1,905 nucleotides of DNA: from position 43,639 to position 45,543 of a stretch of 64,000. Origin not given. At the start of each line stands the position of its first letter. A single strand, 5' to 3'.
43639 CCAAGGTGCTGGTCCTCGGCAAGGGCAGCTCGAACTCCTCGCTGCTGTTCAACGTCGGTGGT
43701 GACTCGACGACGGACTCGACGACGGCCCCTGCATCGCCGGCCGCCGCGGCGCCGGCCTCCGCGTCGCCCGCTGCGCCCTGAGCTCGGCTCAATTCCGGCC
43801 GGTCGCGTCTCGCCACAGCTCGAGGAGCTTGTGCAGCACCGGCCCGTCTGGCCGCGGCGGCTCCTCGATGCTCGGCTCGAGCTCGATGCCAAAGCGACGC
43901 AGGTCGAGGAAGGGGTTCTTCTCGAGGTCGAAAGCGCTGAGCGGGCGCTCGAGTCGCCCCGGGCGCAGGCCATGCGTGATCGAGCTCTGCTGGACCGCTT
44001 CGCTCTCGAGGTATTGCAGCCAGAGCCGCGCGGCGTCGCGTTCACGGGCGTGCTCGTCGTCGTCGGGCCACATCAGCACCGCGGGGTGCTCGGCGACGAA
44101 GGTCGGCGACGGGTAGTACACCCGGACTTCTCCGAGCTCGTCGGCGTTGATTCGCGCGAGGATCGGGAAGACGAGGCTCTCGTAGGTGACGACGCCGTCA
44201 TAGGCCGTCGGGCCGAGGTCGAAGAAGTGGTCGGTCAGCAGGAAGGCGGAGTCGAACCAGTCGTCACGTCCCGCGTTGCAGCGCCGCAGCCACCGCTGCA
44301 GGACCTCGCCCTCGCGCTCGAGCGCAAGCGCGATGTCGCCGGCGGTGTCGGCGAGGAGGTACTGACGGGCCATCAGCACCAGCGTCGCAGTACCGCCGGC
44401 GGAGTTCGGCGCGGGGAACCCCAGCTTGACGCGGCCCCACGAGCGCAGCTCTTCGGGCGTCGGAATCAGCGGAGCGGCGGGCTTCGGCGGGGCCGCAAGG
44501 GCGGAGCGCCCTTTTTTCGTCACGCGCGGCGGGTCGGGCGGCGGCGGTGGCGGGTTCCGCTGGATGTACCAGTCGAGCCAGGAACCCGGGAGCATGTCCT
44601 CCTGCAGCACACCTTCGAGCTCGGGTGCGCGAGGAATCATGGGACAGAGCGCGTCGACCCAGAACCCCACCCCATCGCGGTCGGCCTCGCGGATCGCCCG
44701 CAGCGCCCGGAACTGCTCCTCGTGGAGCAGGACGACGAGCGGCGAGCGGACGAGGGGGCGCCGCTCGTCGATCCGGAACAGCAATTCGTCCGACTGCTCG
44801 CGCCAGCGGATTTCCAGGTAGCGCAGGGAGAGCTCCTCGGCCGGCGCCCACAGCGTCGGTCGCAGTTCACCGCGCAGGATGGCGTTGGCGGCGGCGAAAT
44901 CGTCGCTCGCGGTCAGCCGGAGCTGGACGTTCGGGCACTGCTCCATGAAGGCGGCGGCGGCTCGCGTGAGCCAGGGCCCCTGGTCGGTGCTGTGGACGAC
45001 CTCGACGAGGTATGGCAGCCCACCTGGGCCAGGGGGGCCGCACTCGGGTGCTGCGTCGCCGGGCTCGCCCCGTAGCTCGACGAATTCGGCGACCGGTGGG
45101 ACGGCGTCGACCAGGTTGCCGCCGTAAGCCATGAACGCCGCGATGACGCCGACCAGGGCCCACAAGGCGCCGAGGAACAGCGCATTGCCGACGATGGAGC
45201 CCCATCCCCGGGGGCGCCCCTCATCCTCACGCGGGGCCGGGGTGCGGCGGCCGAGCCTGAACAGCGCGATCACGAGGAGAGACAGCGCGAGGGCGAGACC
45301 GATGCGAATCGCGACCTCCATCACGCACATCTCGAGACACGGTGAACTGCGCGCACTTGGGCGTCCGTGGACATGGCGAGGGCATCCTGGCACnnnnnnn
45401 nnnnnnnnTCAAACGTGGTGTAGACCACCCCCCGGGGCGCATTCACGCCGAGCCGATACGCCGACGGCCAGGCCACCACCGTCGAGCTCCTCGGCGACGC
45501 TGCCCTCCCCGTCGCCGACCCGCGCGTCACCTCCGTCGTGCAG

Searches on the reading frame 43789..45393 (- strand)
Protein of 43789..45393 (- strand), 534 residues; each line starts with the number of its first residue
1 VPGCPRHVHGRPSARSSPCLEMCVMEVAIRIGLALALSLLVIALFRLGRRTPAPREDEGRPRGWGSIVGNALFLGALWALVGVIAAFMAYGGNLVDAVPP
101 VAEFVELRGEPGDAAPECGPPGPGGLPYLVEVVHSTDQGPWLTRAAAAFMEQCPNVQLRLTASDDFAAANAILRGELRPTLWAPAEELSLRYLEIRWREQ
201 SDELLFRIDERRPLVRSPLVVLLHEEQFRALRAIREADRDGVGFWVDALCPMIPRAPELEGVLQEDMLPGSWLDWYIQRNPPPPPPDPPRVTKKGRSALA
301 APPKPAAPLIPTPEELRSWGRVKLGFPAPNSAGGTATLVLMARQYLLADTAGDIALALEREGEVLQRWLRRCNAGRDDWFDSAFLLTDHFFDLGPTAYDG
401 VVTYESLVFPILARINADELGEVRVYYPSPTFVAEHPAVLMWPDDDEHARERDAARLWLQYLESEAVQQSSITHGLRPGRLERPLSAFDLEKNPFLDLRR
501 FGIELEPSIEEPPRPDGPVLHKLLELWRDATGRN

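Call 17: search_protein_families(library=pfam, proteins=[window:43789-45393:-], max_evalue=0.001)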
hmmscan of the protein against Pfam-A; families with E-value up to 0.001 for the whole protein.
window:43789-45393:- (534 aa): 1 family
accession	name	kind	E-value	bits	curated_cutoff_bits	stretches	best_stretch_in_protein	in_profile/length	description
PF13531.11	SBP_bac_11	-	8.2e-11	42.5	25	1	131-226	2-88/227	Bacterial extracellular solute-binding protein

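Call 59: search_solved_structures(query=window:43789-45393:-, max_evalue=1)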
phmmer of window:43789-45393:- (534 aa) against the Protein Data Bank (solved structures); distinct sequences matched with E-value up to 1: 2.
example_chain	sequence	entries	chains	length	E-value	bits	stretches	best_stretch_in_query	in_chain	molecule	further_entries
6bdd_A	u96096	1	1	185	0.37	12.4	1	359-437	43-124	2,4-dihydroxyhept-2-ene-1,7-dioic acid aldolase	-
6bde_A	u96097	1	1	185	0.55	11.8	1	359-437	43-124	2,4-dihydroxyhept-2-ene-1,7-dioic acid aldolase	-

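Call 60: search_protein_families(library=ncbifam, proteins=[window:43789-45393:-], max_evalue=0.01)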
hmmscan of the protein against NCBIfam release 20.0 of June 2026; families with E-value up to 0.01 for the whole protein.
window:43789-45393:- (534 aa): 0 families
